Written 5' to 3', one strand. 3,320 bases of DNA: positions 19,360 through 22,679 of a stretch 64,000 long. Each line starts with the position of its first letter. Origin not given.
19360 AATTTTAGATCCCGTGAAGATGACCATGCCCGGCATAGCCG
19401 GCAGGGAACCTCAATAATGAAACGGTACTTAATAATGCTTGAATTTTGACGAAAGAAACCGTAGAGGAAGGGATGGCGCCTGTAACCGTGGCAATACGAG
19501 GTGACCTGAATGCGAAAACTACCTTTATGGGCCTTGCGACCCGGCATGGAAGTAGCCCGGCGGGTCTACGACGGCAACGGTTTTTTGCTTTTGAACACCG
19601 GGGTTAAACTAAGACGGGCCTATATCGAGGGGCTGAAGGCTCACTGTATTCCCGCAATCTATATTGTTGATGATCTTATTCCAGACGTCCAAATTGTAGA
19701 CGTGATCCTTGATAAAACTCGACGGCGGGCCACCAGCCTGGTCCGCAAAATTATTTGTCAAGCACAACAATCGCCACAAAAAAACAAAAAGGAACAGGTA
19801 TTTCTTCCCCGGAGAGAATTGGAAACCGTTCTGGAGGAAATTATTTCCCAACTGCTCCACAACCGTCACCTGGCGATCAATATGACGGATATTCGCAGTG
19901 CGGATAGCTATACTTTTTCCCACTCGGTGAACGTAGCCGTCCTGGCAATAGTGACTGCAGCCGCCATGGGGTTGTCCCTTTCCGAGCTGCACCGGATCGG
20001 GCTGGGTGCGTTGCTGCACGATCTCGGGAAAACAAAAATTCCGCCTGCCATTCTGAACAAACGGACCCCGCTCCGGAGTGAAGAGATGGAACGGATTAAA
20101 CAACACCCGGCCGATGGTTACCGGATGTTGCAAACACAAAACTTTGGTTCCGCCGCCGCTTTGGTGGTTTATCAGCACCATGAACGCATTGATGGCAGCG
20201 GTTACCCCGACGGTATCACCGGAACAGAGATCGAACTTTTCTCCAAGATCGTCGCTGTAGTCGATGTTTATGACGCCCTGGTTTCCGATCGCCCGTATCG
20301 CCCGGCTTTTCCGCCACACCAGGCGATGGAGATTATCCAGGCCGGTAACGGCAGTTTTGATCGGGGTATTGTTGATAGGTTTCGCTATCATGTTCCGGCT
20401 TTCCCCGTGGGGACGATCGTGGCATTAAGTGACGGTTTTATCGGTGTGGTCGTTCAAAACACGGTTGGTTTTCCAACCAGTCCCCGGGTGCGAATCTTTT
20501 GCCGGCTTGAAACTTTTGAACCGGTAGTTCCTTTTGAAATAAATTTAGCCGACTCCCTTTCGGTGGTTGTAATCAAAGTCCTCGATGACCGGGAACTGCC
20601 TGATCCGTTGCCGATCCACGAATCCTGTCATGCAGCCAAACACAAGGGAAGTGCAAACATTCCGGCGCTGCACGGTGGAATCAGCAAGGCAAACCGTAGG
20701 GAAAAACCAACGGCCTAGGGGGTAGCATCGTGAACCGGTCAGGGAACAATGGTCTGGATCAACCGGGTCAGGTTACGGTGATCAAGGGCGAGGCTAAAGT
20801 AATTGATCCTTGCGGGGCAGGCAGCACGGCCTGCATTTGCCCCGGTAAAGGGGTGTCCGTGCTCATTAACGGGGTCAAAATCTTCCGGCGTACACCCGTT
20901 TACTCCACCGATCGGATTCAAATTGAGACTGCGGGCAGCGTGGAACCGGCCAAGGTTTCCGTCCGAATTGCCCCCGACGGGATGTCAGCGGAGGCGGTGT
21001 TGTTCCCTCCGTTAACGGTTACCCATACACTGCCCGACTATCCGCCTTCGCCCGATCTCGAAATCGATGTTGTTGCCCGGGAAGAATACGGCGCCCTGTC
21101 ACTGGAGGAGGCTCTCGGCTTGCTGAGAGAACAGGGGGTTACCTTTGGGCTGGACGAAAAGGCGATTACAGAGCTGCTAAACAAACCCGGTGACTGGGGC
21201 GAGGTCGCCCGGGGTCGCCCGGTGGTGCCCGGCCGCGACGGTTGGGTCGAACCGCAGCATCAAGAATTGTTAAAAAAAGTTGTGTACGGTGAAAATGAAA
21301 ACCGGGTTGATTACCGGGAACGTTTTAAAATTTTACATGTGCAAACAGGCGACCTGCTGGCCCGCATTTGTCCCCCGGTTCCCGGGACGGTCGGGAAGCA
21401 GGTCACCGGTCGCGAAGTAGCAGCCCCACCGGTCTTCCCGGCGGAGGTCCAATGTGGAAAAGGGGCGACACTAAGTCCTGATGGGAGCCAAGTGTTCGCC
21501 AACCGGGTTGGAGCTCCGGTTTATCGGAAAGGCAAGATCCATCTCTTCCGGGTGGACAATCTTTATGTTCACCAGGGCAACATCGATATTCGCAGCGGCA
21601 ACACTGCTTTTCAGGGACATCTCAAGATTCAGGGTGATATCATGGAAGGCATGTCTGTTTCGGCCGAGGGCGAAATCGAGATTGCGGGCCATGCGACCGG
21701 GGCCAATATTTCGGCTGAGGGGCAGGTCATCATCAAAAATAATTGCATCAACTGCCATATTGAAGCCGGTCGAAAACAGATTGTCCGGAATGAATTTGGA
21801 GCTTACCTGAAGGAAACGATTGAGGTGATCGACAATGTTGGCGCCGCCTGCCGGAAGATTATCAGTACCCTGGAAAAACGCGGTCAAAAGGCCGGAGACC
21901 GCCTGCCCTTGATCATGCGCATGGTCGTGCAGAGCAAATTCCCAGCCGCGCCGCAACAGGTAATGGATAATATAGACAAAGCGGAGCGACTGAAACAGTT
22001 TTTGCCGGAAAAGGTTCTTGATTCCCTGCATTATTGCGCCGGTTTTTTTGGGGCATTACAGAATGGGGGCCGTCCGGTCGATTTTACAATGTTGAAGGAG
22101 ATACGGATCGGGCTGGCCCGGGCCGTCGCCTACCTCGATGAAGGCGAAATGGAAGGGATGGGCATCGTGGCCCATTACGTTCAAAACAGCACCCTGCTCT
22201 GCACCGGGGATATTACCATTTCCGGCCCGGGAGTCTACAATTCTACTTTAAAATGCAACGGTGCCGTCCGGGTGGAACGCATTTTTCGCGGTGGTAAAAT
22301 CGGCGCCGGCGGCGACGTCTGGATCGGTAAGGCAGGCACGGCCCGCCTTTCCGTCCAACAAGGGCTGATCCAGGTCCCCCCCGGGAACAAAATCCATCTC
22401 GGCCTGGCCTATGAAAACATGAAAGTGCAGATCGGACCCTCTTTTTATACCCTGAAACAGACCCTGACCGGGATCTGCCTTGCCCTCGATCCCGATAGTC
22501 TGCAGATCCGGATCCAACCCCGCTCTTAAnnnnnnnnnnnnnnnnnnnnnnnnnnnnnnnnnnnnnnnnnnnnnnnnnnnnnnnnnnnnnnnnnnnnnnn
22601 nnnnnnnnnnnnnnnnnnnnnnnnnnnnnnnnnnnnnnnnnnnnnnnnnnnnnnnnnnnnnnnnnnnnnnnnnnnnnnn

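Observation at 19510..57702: Complete c-di-GMP circuit embedded in the motility regulon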

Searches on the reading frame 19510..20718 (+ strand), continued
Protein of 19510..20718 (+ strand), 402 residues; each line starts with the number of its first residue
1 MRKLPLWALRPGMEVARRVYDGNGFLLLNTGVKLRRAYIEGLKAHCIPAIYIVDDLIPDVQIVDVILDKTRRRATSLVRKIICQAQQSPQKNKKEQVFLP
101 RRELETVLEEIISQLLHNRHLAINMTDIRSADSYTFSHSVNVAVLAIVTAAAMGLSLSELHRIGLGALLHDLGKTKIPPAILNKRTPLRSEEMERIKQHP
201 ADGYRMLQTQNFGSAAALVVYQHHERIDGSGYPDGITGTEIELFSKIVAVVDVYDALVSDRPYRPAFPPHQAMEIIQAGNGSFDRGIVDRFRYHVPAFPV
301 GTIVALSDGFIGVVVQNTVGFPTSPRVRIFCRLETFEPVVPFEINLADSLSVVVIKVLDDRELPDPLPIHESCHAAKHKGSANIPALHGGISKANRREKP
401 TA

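Call 50: find_encoding_contigs(protein=P0165, flank=10000, max_places=1)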
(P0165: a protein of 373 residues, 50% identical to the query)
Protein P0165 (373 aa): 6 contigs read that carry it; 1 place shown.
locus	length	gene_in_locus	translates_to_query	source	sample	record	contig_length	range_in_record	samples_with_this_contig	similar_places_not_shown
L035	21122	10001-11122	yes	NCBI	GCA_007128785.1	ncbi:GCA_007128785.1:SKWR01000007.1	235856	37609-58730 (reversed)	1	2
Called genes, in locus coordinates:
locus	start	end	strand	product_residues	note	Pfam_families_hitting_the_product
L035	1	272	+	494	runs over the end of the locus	PF02550:AcetylCoA_hydro, PF04223:CitF (weak), PF13336:AcetylCoA_hyd_C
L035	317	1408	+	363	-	PF13478:XdhC_C, PF02625:XdhC_CoxI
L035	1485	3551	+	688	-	PF00149:Metallophos, PF02872:5_nucleotid_C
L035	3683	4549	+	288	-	PF01063:Aminotran_4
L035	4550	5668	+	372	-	PF01784:DUF34_NIF3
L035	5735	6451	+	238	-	PF24481:CT398_CC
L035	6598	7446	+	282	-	-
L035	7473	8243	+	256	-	PF00902:TatC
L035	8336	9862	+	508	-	-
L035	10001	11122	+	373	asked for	PF13487:HD_5, PF01966:HD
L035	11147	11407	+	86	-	PF10719:ComFB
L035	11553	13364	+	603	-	PF20250:FapA_N, PF03961:FapA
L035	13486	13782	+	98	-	PF04316:FlgM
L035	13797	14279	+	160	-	PF05130:FlgN (weak)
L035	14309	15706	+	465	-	PF22638:FlgK_D1, PF06429:Flg_bbr_C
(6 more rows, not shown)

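Call 51: find_encoding_contigs(protein=P0174, flank=10000, max_places=1)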
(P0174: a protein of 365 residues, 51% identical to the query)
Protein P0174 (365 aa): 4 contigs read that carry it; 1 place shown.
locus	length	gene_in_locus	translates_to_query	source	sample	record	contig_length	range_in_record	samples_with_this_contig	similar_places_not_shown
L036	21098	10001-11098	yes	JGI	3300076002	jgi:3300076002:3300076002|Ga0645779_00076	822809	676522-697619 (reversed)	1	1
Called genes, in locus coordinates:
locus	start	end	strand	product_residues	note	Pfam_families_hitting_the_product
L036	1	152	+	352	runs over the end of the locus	PF02254:TrkA_N (faint), PF13478:XdhC_C, PF02625:XdhC_CoxI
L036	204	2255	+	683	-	PF00149:Metallophos, PF02872:5_nucleotid_C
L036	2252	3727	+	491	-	PF06253:MTTB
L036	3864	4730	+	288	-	PF01063:Aminotran_4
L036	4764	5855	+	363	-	PF01784:DUF34_NIF3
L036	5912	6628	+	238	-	PF24481:CT398_CC, PF02591:Zn_ribbon_9 (weak)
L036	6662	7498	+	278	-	-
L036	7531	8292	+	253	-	PF00902:TatC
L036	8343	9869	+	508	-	-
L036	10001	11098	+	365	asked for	PF13487:HD_5, PF01966:HD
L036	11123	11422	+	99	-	PF10719:ComFB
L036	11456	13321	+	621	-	PF20250:FapA_N, PF03961:FapA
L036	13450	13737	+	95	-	PF04316:FlgM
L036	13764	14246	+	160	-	PF05130:FlgN (weak)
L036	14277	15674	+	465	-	PF22638:FlgK_D1, PF06429:Flg_bbr_C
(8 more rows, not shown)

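Call 52: find_encoding_contigs(protein=P0218, flank=10000, max_places=1)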
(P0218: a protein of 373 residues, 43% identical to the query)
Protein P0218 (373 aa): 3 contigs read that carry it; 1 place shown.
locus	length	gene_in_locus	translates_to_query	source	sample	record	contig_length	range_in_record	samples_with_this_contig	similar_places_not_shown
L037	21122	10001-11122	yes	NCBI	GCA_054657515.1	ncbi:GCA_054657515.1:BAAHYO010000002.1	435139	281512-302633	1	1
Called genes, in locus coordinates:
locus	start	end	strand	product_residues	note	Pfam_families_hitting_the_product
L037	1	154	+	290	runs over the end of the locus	PF02754:CCG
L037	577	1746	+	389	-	PF14306:PUA_2, PF01747:ATP-sulfurylase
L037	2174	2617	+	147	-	PF12838:Fer4_7 (weak), PF12139:APS-reductase_C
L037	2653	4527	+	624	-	PF00890:FAD_binding_2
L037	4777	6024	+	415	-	PF00890:FAD_binding_2 (weak), PF01266:DAO (weak), PF03486:HI0933_like (faint), PF12831:FAD_oxidored, PF13450:NAD_binding_8, PF12838:Fer4_7 (faint), PF13187:Fer4_9 (faint), PF07992:Pyr_redox_2 (weak), +4 more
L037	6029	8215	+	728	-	PF00890:FAD_binding_2, PF01134:GIDA (weak), PF01266:DAO (weak), PF07992:Pyr_redox_2, PF12831:FAD_oxidored, PF13450:NAD_binding_8, PF13187:Fer4_9, PF02662:FlpD, +6 more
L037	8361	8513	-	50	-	-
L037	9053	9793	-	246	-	PF01522:Polysacc_deac_1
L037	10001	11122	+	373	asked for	PF13487:HD_5, PF01966:HD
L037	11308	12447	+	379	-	PF00089:Trypsin, PF13365:Trypsin_2, PF00595:PDZ, PF13180:PDZ_2, PF17820:PDZ_6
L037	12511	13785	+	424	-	PF09861:Lar_N, PF21113:LarA_C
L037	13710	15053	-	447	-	PF01522:Polysacc_deac_1, PF22790:YkoP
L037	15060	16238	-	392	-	PF07690:MFS_1, PF12832:MFS_1_like, PF07690:MFS_1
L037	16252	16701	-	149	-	PF02681:DUF212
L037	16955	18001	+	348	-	PF00704:Glyco_hydro_18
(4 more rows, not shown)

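Call 53: find_encoding_contigs(protein=P0231, flank=10000, max_places=1)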
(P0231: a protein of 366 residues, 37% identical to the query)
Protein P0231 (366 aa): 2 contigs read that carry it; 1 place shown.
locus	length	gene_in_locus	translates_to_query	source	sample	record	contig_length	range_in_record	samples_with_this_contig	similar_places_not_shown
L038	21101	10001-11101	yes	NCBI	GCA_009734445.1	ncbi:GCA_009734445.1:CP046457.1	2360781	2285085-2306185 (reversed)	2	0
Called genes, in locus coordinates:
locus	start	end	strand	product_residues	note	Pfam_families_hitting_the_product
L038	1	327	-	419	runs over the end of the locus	PF00330:Aconitase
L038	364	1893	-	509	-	PF00682:HMGL-like, PF22617:HCS_D2, PF08502:LeuA_dimer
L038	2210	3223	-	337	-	PF02826:2-Hacid_dh_C (weak), PF03807:F420_oxidored, PF07991:KARI_N, PF01450:KARI_C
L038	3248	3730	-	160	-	PF01842:ACT, PF22629:ACT_AHAS_ss, PF13710:ACT_5, PF10369:ALS_ss_C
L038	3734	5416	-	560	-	PF02776:TPP_enzyme_N, PF00205:TPP_enzyme_M, PF02775:TPP_enzyme_C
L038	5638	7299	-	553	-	PF00920:ILVD_EDD_N, PF24877:ILV_EDD_C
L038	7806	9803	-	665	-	-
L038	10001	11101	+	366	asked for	PF13487:HD_5, PF01966:HD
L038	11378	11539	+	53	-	-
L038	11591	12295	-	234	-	PF01520:Amidase_3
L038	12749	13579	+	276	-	PF02673:BacA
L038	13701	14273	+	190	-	PF04471:Mrr_cat, PF22722:NA-iREase1 (weak)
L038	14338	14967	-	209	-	PF01625:PMSR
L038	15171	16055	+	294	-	PF00753:Lactamase_B, PF19583:ODP, PF23023:Anti-Pycsar_Apyc1 (faint), PF12706:Lactamase_B_2 (faint)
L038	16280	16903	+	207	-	PF06725:3D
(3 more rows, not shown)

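Call 55: find_encoding_contigs(protein=P0124, flank=10000, max_places=1)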
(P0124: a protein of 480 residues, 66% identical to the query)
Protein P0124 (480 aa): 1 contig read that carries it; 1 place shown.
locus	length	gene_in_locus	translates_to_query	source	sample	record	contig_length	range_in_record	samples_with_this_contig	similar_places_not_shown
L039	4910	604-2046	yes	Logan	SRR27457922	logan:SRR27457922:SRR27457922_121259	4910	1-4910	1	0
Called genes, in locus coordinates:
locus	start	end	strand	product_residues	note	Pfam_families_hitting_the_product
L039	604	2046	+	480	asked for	PF13487:HD_5, PF01966:HD, PF10719:ComFB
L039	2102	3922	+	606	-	PF20250:FapA_N, PF03961:FapA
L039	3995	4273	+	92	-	PF04316:FlgM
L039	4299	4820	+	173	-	-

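Call 56: find_encoding_contigs(protein=P0123, flank=10000, max_places=1)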
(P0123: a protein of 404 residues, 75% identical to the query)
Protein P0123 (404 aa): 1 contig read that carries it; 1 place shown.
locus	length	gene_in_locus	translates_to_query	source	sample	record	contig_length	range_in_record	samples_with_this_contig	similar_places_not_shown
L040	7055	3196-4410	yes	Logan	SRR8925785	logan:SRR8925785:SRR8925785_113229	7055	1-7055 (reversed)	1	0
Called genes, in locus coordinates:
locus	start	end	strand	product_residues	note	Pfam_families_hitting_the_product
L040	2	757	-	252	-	?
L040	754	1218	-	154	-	PF13690:CheX, PF04509:CheC (weak)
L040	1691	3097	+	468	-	PF00206:Lyase_1, PF10415:FumaraseC_C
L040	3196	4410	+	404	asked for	PF13487:HD_5, PF01966:HD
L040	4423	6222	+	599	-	PF20250:FapA_N, PF03961:FapA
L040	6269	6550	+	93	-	PF04316:FlgM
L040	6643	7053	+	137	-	?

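Call 80: predict_structure(alignment_id=A4)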
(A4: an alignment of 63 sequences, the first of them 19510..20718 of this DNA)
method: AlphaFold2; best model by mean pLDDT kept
length: 402 residues; sequences in the alignment: 63
mean_pLDDT: 87.1   pTM: 0.86
mean pLDDT of the five models: 87.1, 86.9, 86.7, 86.6, 86.0
residues with pLDDT >= 90: 286; 70-90: 56; 50-70: 27; < 50: 33
segments of 3 or more residues with pLDDT < 50: 126-132, 378-402
pLDDT, mean of each block of 10 residues (from residue 1): 92 94 89 98 92 93 86 92 84 73 96 87 50 72 96 97 97 94 94 97 94 93 97 96 98 93 90 91 94 92 97 93 96 96 97 96 79 50 37 39 38
secondary structure, 60 per line:
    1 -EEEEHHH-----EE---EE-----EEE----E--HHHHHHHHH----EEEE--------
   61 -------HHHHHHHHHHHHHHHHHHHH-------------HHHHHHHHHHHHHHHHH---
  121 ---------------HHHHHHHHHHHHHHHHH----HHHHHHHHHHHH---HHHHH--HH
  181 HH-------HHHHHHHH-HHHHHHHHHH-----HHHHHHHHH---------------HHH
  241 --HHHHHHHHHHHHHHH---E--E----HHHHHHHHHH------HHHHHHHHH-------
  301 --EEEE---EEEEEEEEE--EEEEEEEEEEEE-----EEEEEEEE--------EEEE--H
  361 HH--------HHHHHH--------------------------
elements in order: E2-5 E26-28 H36-44 E49-52 H68-87 H101-117 H136-152 H157-168 H172-176 H179-182 H190-197 H199-208 H214-222 H243-257 H269-278 H285-293 E303-306 E310-318 E321-332 E338-345 E354-357 H371-376

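Call 82: find_encoding_contigs(protein=P0182, flank=10000, max_places=1)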
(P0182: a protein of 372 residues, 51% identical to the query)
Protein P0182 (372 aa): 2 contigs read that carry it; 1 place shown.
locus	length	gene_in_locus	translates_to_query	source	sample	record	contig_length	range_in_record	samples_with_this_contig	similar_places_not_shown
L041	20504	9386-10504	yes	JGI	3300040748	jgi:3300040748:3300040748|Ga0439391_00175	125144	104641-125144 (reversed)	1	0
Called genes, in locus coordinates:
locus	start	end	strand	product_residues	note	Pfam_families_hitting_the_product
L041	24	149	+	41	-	-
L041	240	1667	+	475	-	PF06253:MTTB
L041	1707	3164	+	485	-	PF06253:MTTB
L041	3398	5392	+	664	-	PF05378:Hydant_A_N, PF13941:MutL (faint), PF01968:Hydantoinase_A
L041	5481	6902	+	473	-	PF06253:MTTB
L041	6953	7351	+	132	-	PF01597:GCV_H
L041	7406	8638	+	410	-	PF07730:HisKA_3, PF02518:HATPase_c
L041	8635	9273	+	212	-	PF00072:Response_reg, PF00196:GerE, PF13384:HTH_23 (weak), PF13936:HTH_38 (weak), PF13551:HTH_29 (faint)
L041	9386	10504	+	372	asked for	PF13487:HD_5, PF01966:HD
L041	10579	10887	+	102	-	PF10719:ComFB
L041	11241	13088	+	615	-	PF20250:FapA_N, PF03961:FapA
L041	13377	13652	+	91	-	PF04316:FlgM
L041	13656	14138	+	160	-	-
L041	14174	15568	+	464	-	PF22638:FlgK_D1, PF06429:Flg_bbr_C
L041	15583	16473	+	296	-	PF00669:Flagellin_N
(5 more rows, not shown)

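Call 83: find_encoding_contigs(protein=P0202, flank=10000, max_places=1)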
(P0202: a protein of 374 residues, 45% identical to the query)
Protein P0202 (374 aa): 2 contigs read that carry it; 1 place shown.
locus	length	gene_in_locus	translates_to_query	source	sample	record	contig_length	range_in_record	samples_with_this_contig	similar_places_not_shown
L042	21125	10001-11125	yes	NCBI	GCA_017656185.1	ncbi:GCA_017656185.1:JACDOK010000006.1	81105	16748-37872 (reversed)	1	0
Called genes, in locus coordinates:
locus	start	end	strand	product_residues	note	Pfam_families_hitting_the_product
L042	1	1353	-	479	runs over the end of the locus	PF00939:Na_sulph_symp, PF03600:CitMHS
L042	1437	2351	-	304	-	PF01925:TauE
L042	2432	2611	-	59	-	-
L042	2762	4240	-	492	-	-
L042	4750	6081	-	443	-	PF02550:AcetylCoA_hydro, PF13336:AcetylCoA_hyd_C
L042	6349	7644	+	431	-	PF00309:Sigma54_AID (faint), PF04963:Sigma54_CBD, PF04552:Sigma54_DBD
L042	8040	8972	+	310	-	PF01925:TauE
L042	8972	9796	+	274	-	PF09608:Alph_Pro_TM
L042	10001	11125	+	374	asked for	PF13487:HD_5, PF01966:HD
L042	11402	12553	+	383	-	PF00089:Trypsin, PF10459:Peptidase_S46 (faint), PF13365:Trypsin_2, PF00595:PDZ, PF13180:PDZ_2, PF17820:PDZ_6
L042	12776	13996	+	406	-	PF00768:Peptidase_S11, PF02113:Peptidase_S13 (weak), PF13354:Beta-lactamase2, PF07943:PBP5_C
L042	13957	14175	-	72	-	-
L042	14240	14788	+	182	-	PF14689:SPOB_a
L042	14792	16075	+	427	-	PF01018:GTP1_OBG, PF01926:MMR_HSR1, PF02421:FeoB_N, PF09269:DUF1967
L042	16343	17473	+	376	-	PF00696:AA_kinase, PF01472:PUA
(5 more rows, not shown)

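Call 84: find_encoding_contigs(protein=P0206, flank=10000, max_places=1)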
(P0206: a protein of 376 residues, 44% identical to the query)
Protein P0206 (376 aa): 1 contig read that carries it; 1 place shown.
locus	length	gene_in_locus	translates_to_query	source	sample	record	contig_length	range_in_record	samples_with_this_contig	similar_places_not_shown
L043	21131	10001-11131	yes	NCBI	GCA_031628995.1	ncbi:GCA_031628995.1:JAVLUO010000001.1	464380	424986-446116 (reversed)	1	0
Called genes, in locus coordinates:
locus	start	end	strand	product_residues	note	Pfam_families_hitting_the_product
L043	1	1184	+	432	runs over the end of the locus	PF00501:AMP-binding, PF14535:AMP-binding_C_2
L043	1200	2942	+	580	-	PF01855:POR_N, PF02775:TPP_enzyme_C, PF00037:Fer4 (faint), PF12797:Fer4_2 (faint)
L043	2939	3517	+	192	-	PF01558:POR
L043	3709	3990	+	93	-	PF00166:Cpn10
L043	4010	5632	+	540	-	PF00118:Cpn60_TCP1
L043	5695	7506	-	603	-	PF00664:ABC_membrane, PF02463:SMC_N (faint), PF00005:ABC_tran, PF13304:AAA_21 (faint)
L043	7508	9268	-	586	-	PF00664:ABC_membrane, PF00005:ABC_tran, PF02463:SMC_N (weak)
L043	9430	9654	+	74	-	PF01106:NifU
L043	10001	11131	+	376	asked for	PF13487:HD_5, PF01966:HD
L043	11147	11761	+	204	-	PF12654:DUF3786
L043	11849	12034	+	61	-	PF05582:Peptidase_U57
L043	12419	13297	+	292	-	PF01063:Aminotran_4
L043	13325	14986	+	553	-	PF00920:ILVD_EDD_N, PF24877:ILV_EDD_C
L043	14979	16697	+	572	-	PF02776:TPP_enzyme_N, PF00205:TPP_enzyme_M, PF02775:TPP_enzyme_C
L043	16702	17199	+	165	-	PF01842:ACT, PF22629:ACT_AHAS_ss, PF13710:ACT_5, PF10369:ALS_ss_C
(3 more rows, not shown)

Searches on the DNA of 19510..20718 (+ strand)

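Call 54: search_rna_families(sources=[L035, L036, L037, L038], threshold=gathering)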
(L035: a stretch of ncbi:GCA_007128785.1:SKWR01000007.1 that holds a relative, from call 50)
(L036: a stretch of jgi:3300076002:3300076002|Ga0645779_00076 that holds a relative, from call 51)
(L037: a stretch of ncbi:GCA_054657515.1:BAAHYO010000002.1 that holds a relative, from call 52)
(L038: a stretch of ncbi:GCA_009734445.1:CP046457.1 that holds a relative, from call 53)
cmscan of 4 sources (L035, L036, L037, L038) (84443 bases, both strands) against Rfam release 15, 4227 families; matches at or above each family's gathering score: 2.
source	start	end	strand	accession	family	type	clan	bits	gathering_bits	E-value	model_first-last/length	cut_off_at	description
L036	18671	18751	+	RF03167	c-di-GMP-I-GGC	Cis-reg; riboswitch;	CL00126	68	59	8.1e-14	1-80/80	no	c-di-GMP-I-GGC riboswitch aptamer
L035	19471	19549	+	RF03167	c-di-GMP-I-GGC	Cis-reg; riboswitch;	CL00126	67.1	59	1.5e-13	1-80/80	no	c-di-GMP-I-GGC riboswitch aptamer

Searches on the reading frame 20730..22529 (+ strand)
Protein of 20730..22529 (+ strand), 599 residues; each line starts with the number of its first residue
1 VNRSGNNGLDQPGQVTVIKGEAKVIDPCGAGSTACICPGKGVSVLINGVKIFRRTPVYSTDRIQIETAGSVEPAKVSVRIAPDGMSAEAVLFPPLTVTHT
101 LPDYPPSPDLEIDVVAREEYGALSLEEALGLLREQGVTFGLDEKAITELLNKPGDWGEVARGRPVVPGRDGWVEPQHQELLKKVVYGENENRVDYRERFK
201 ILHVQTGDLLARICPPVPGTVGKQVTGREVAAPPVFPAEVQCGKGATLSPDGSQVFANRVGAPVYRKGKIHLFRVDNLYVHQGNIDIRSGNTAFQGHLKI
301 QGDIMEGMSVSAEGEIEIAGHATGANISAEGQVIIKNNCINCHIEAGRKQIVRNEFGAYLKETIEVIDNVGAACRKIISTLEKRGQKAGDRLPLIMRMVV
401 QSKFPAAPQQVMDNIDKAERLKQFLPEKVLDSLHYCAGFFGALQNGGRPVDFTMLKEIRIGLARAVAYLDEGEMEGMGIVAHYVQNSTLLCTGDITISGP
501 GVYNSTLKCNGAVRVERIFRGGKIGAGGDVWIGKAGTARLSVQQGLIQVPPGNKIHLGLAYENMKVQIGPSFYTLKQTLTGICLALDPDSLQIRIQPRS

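Call 3: search_protein_families(library=pfam, proteins=[window:20730-22529:+])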
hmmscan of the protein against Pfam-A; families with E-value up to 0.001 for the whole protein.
window:20730-22529:+ (599 aa): 2 families
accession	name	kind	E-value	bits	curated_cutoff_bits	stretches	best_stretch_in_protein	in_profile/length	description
PF20250.3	FapA_N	-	4.1e-33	114.7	27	1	76-267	1-177/178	Flagellar Assembly Protein A N-terminal region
PF03961.19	FapA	-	2.5e-24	86.8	31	1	278-352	2-78/272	Flagellar Assembly Protein A beta solenoid domain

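Call 31: search_protein_families(library=ncbifam, proteins=[window:20730-22529:+], max_evalue=0.01)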
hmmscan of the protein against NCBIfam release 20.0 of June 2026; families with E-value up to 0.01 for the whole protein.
window:20730-22529:+ (599 aa): 1 family
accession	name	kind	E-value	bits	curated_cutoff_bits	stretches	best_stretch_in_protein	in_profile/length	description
NF001819.0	PRK00556.1-3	equivalog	0.0015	18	273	1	286-344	101-159/197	septum site-determining protein MinC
